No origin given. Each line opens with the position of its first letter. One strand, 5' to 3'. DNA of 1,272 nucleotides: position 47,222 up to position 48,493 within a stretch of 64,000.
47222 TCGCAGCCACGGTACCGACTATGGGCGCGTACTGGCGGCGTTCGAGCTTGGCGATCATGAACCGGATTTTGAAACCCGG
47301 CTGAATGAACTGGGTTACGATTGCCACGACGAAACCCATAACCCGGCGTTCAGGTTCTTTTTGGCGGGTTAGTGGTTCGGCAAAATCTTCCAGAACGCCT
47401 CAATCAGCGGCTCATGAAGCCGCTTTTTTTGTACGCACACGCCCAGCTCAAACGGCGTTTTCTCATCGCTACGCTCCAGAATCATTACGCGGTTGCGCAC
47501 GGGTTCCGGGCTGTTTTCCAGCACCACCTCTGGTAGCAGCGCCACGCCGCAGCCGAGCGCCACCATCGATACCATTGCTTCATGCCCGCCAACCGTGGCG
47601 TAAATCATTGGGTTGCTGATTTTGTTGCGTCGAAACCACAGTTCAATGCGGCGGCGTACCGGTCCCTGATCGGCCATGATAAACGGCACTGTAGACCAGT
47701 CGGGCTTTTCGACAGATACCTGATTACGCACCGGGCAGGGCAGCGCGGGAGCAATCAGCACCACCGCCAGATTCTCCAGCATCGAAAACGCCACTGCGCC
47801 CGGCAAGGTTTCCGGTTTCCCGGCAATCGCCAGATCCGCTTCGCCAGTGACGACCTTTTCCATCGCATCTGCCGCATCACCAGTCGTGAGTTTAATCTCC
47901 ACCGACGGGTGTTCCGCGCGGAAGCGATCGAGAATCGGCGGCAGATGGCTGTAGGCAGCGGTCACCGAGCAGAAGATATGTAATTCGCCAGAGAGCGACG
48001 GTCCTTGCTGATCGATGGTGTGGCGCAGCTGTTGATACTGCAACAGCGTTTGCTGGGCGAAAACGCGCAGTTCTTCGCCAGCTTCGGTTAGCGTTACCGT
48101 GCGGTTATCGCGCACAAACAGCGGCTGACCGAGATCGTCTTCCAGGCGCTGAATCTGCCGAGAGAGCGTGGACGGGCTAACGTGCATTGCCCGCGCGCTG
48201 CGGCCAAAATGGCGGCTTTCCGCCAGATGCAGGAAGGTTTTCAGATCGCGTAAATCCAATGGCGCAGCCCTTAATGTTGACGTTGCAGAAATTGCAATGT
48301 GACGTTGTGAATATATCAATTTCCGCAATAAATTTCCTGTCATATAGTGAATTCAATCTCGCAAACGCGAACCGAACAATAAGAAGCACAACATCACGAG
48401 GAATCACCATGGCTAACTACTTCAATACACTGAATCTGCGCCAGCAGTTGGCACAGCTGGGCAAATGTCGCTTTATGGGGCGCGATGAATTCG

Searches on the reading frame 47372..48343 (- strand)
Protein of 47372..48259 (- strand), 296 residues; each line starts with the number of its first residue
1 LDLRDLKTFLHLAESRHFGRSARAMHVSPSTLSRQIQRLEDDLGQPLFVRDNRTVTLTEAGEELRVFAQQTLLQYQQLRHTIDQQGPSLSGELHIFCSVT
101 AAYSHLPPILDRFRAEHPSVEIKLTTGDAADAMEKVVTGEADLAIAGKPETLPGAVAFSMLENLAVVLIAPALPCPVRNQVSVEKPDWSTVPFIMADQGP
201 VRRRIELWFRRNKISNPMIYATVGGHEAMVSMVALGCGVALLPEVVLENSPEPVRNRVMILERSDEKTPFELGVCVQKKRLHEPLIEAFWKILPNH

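Call 12: find_related_loci(query=window:47372-48259:-, collection=genome_contigs, flank=1200)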
Query window:47372-48259:- (296 aa) in genome_contigs; peptide patterns used: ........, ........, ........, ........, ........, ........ (x = any residue, [..] = any of these).
365 stretches matched a pattern; 311 encode a relative of the query (tblastn E <= 1e-3); the best 80 are kept; 80 distinct loci.
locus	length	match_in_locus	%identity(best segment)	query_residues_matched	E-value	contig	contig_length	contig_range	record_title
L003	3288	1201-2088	99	1-296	0e+0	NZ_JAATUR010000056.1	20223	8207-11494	Escherichia coli strain SCPM-O-B-8794 56length=20223, whole genome shotgun sequence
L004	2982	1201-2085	99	1-295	0e+0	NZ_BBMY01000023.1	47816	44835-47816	Escherichia albertii NBRC 107761 = DSM 17582 strain NBRC 107761, whole genome shotgun sequence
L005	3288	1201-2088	98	1-296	0e+0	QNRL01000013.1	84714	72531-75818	Pseudocitrobacter faecalis strain DSM 27453 Ga0244571_113, whole genome shotgun sequence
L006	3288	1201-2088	97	1-296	0e+0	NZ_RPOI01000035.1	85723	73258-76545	Citrobacter youngae strain CCUG 30791 citrobacter_youngae_CCUG30791T_0000035, whole genome shotgun sequence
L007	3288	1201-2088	97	1-296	0e+0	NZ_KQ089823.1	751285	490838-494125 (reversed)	Citrobacter sp. MGH106 aetzL-supercont1.2, whole genome shotgun sequence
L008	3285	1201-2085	98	1-295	0e+0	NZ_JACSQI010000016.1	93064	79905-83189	Escherichia whittamii strain Sa2BVA5 NODE_16_length_93064_cov_8.490929, whole genome shotgun sequence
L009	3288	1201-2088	97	1-296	0e+0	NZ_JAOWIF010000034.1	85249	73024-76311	Citrobacter sp. Cu233 226, whole genome shotgun sequence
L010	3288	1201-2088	97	1-296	0e+0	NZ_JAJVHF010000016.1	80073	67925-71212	Huaxiibacter chinensis strain 155047 contig00016, whole genome shotgun sequence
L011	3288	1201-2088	97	1-296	0e+0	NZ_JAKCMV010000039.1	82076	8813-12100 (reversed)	Enterobacter asburiae strain INSAq146 Aq146_contig_39, whole genome shotgun sequence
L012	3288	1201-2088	97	1-296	0e+0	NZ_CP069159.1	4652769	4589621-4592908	Citrobacter sp. R56 chromosome, complete genome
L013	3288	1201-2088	97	1-296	0e+0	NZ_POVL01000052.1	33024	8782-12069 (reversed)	Enterobacter sichuanensis strain WCHECL1597 52, whole genome shotgun sequence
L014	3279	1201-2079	98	1-293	0e+0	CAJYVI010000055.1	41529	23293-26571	MAG: uncultured Pseudocitrobacter sp. isolate SP260_1_metabat2_genome_mining.39 genome assembly, contig: k127_95118, who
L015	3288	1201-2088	97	1-296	0e+0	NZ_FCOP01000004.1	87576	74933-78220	Pseudenterobacter timonensis strain mt20, whole genome shotgun sequence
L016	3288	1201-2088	97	1-296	0e+0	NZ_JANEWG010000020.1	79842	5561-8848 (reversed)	Citrobacter sp. Awk 4 510132-22-20, whole genome shotgun sequence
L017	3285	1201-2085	97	1-295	0e+0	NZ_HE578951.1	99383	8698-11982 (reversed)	Phytobacter massiliensis JC163 strain type strain: JC163, whole genome shotgun sequence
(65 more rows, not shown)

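Call 35: search_protein_families(library=pfam, proteins=[window:47372-48259:-, window:47372-48343:-])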
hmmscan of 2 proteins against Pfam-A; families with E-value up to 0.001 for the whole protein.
window:47372-48259:- (296 aa): 3 families
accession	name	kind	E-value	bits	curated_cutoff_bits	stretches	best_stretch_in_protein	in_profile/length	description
PF03466.25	LysR_substrate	-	1.6e-37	129.3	28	1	89-293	4-204/209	LysR substrate binding domain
PF00126.33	HTH_1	-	4.9e-23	81.3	26.6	1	3-62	1-60/60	Bacterial regulatory helix-turn-helix protein, lysR family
PF13556.12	HTH_30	-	0.00031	20.9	27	1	12-53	9-50/59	PucR C-terminal helix-turn-helix domain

window:47372-48343:- (324 aa): 3 families
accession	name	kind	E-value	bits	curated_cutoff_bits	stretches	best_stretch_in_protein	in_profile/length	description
PF03466.25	LysR_substrate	-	1.1e-37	129.9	28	1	117-321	4-204/209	LysR substrate binding domain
PF00126.33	HTH_1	-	5.5e-23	81.1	26.6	1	31-90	1-60/60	Bacterial regulatory helix-turn-helix protein, lysR family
PF13556.12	HTH_30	-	0.00036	20.7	27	1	40-81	9-50/59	PucR C-terminal helix-turn-helix domain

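Call 36: search_protein_families(library=ncbifam, proteins=[window:47372-48259:-])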
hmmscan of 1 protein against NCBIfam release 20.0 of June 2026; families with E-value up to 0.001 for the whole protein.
window:47372-48259:- (296 aa): 56 families (the best 25 are shown)
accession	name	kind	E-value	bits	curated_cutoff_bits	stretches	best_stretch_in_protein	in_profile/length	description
NF008722.0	PRK11716.1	equivalog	1.2e-154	513.5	246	1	1-295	1-292/293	HTH-type transcriptional activator IlvY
NF040786.1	LysR_Sec_metab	equivalog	5.4e-42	143.8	250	1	1-293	1-294/298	selenium metabolism-associated LysR family transcriptional regulator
NF047711.1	PutUtilRegPtrR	equivalog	3.4e-35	121.5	400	1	1-262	1-254/283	putrescine utilization regulator PtrR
NF053705.1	TransRegGltCGpos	equivalog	5.5e-35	121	350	1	1-293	1-289/300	glutamate biosynthesis transcriptional regulator GltC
NF008416.0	PRK11242.1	equivalog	9.9e-32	110.4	277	1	1-251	1-250/300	transcriptional regulator CynR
NF045775.1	acetoin_reg_AlsR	exception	6e-30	104.7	430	1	1-246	1-246/290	acetoin biosynthesis transcriptional regulator AlsR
NF047520.1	trans_act_CidR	equivalog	9.5e-30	103.8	415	1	1-284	1-279/292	cidABC operon transcriptional activator CidR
TIGR03339.1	phn_lysR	subfamily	1.8e-29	102.9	341.1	1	5-292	1-278/279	aminoethylphosphonate catabolism associated LysR family transcriptional regulator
NF008361.0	PRK11151.1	equivalog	5.4e-28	98.1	329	1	1-262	1-258/305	DNA-binding transcriptional regulator OxyR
NF058504.1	TransRegCcpCBac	equivalog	1.6e-26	93.4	400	1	1-293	1-284/287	transcriptional regulator CcpC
NF008410.0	PRK11233.1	equivalog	1.7e-26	93.1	309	1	1-247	1-243/305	nitrogen assimilation transcriptional regulator NAC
NF007385.0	PRK09906.1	equivalog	3.9e-26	91.9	356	1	1-249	1-248/296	DNA-binding transcriptional regulator HcaR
NF052633.1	LysR_TF_PsrA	exception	2.5e-25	89.1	540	1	1-263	5-265/297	L-proline-binding transcription factor PsrA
NF008352.0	PRK11139.1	subfamily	2.9e-25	89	288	1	4-290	9-285/305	transcriptional regulator GcvA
NF007439.0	PRK09986.1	equivalog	8.4e-24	84.4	290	1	2-246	8-253/296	LysR family transcriptional regulator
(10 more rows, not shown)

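Call 48: find_homologous_proteins(query=window:47372-48259:-, max_evalue=1e-40)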
Query window:47372-48259:- (296 aa): 2691 proteins with E <= 1e-40 among 4615 candidates; the best 120 are listed.
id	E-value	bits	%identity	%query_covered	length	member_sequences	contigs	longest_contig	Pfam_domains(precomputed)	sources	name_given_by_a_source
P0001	1.7e-230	781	93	91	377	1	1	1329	PF00126.34,PF03466.26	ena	-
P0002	1.4e-192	656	99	100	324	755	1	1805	PF00126.34,PF03466.26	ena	-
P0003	1.9e-192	656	99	100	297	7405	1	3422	PF00126.34,PF03466.26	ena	-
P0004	1.0e-182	624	94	99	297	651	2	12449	PF00126.34,PF03466.26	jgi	jgi:LysR family positive regulator for ilvC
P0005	1.5e-174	597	89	100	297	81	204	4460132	PF00126.34,PF03466.26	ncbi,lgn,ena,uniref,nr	ncbi:HTH-type transcriptional activator IlvY [Cronobacter malonaticus]|uniref:DNA-binding transcript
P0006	2.0e-174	597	92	100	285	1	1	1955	PF00126.34,PF03466.26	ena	-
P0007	2.1e-174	597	93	100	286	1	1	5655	PF00126.34,PF03466.26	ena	-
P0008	3.9e-174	596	87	100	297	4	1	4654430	PF00126.34,PF03466.26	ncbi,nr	ncbi:HTH-type transcriptional activator IlvY [Enterobacteriaceae bacterium 4M9]|nr:HTH-type transcri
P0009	4.1e-174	596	87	100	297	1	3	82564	PF00126.34,PF03466.26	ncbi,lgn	-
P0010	4.4e-174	595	89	100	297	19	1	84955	PF00126.34,PF03466.26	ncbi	ncbi:HTH-type transcriptional activator IlvY [Cronobacter dublinensis]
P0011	2.0e-173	593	89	100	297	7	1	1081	PF00126.34,PF03466.26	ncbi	-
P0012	5.6e-173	592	88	100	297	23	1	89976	PF00126.34,PF03466.26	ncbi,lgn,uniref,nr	ncbi:HTH-type transcriptional activator IlvY [Cronobacter turicensis]|uniref:HTH-type transcriptiona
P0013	2.2e-172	590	91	100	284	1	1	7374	PF00126.34,PF03466.26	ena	-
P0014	2.7e-171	586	89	99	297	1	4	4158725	PF00126.34,PF03466.26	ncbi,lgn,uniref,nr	ncbi:HTH-type transcriptional activator IlvY [Shimwellia blattae]|uniref:Transcriptional activator p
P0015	3.0e-171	586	89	100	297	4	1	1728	PF00126.34,PF03466.26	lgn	-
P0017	4.4e-171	586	88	100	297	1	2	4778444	PF00126.34,PF03466.26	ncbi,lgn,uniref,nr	ncbi:Morphology and auto-aggregation control protein [Cedecea lapagei]|uniref:Morphology and auto-ag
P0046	1.4e-166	571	85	100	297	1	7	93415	PF00126.34,PF03466.26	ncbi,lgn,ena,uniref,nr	ncbi:HTH-type transcriptional activator IlvY [Buttiauxella noackiae]|uniref:HTH-type transcriptional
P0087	1.8e-152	525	78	99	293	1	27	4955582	PF00126.34,PF03466.26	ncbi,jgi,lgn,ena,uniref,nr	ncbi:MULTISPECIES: HTH-type transcriptional activator IlvY [Winslowiella]|uniref:HTH-type transcript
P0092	1.1e-151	522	77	99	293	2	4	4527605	PF00126.34,PF03466.26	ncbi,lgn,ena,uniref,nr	ncbi:HTH-type transcriptional activator IlvY [Mixta gaviniae]|uniref:HTH-type transcriptional activa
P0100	5.9e-150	516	77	99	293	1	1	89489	PF00126.34,PF03466.26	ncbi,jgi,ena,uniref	ncbi:HTH-type transcriptional activator IlvY [Erwinia tasmaniensis]|uniref:HTH-type transcriptional 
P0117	1.2e-148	512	77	99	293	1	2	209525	PF00126.34,PF03466.26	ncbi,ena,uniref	ncbi:HTH-type transcriptional activator IlvY [Pantoea osteomyelitidis]|uniref:HTH-type transcription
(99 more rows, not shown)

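Call 49: find_encoding_contigs(protein=P0005, flank=400, max_places=1)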
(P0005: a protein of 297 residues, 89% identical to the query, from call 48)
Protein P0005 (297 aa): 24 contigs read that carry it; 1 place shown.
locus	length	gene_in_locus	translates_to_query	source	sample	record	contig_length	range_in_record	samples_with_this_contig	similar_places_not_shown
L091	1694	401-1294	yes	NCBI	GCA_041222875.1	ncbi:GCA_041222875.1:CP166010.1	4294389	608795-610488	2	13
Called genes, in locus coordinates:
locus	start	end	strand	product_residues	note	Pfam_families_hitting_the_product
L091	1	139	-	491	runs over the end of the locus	PF07991:KARI_N, PF01450:KARI_C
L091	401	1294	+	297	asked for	PF00126:HTH_1, PF03466:LysR_substrate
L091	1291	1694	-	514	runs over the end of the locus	PF00291:PALP, PF00585:Thr_dehydrat_C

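Call 50: find_encoding_contigs(protein=P0014, flank=400, max_places=1)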
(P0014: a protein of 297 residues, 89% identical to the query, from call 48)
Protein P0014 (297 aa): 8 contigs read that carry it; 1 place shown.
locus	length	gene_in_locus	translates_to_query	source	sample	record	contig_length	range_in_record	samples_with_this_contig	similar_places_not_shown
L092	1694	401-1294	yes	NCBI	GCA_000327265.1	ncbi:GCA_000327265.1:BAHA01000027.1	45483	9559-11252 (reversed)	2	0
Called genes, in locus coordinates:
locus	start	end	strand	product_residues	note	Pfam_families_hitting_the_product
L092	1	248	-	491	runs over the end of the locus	PF07991:KARI_N, PF01450:KARI_C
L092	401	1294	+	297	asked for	PF00126:HTH_1, PF03466:LysR_substrate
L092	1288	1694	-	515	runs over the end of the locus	PF00291:PALP, PF00585:Thr_dehydrat_C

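Call 51: find_encoding_contigs(protein=P0017, flank=400, max_places=1)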
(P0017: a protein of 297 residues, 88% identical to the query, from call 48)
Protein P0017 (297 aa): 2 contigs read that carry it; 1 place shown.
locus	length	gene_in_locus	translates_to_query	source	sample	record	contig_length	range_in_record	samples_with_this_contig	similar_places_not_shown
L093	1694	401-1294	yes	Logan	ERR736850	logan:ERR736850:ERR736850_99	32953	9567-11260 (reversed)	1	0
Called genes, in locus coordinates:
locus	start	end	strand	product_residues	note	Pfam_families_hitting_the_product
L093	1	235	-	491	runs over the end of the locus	PF07991:KARI_N, PF01450:KARI_C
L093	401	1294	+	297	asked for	PF00126:HTH_1, PF03466:LysR_substrate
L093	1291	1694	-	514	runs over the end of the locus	PF00291:PALP, PF00585:Thr_dehydrat_C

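Call 52: find_encoding_contigs(protein=P0046, flank=400, max_places=1)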
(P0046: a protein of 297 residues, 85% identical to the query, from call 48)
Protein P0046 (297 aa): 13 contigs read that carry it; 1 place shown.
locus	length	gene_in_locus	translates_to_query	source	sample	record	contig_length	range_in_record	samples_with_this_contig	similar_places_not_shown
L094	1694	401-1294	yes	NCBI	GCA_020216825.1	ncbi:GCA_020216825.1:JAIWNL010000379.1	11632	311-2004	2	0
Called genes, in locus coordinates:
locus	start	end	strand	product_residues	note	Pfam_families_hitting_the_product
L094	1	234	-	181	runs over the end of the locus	PF02826:2-Hacid_dh_C (weak), PF07991:KARI_N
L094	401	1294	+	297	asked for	PF00126:HTH_1, PF03466:LysR_substrate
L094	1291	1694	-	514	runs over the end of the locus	PF00291:PALP, PF00585:Thr_dehydrat_C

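Call 53: find_encoding_contigs(protein=P0100, flank=400, max_places=1)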
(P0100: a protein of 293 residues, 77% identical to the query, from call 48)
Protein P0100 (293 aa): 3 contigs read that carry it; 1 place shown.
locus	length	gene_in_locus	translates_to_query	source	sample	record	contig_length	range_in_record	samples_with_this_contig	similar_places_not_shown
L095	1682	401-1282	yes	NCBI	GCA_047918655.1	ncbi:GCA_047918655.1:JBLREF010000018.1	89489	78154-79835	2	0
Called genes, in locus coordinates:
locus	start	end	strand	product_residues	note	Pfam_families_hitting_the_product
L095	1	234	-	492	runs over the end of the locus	PF02826:2-Hacid_dh_C (faint), PF07991:KARI_N, PF01450:KARI_C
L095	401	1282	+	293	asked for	PF00126:HTH_1, PF03466:LysR_substrate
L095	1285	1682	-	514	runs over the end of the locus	PF00291:PALP, PF00585:Thr_dehydrat_C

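Call 54: find_encoding_contigs(protein=P0092, flank=400, max_places=1)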
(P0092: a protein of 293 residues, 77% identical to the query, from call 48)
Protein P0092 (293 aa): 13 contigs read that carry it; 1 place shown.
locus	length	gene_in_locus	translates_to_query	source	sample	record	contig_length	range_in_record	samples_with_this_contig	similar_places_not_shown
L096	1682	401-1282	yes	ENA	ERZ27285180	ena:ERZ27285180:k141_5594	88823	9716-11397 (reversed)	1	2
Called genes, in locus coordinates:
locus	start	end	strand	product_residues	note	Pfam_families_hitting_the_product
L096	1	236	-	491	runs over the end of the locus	PF02826:2-Hacid_dh_C (faint), PF07991:KARI_N, PF01450:KARI_C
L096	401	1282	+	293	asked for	PF00126:HTH_1, PF03466:LysR_substrate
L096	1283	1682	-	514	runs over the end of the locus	PF00291:PALP, PF00585:Thr_dehydrat_C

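Call 55: find_encoding_contigs(protein=P0117, flank=400, max_places=1)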
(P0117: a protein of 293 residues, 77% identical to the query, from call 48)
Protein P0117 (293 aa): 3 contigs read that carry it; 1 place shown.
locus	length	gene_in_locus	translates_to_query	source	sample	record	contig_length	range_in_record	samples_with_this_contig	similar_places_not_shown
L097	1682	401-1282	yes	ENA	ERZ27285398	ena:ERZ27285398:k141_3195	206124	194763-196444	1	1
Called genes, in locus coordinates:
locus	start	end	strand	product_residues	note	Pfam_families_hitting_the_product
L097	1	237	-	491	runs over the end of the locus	PF07991:KARI_N, PF01450:KARI_C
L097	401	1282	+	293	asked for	PF00126:HTH_1, PF03466:LysR_substrate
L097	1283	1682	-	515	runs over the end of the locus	PF00291:PALP, PF00585:Thr_dehydrat_C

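Call 56: find_encoding_contigs(protein=P0087, flank=400, max_places=1)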
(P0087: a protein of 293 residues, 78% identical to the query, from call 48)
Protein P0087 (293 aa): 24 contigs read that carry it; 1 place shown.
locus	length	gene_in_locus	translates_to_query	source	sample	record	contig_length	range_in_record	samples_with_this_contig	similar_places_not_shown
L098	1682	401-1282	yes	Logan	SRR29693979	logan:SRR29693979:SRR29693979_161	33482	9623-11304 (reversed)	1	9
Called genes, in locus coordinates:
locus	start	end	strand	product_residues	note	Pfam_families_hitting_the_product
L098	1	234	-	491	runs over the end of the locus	PF07991:KARI_N, PF01450:KARI_C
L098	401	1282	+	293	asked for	PF00126:HTH_1, PF03466:LysR_substrate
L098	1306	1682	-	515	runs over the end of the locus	PF00291:PALP, PF00585:Thr_dehydrat_C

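Call 68: search_solved_structures(query=window:47372-48259:-, max_evalue=1e-20)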
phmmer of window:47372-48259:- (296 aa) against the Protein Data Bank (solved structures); distinct sequences matched with E-value up to 1e-20: 0.
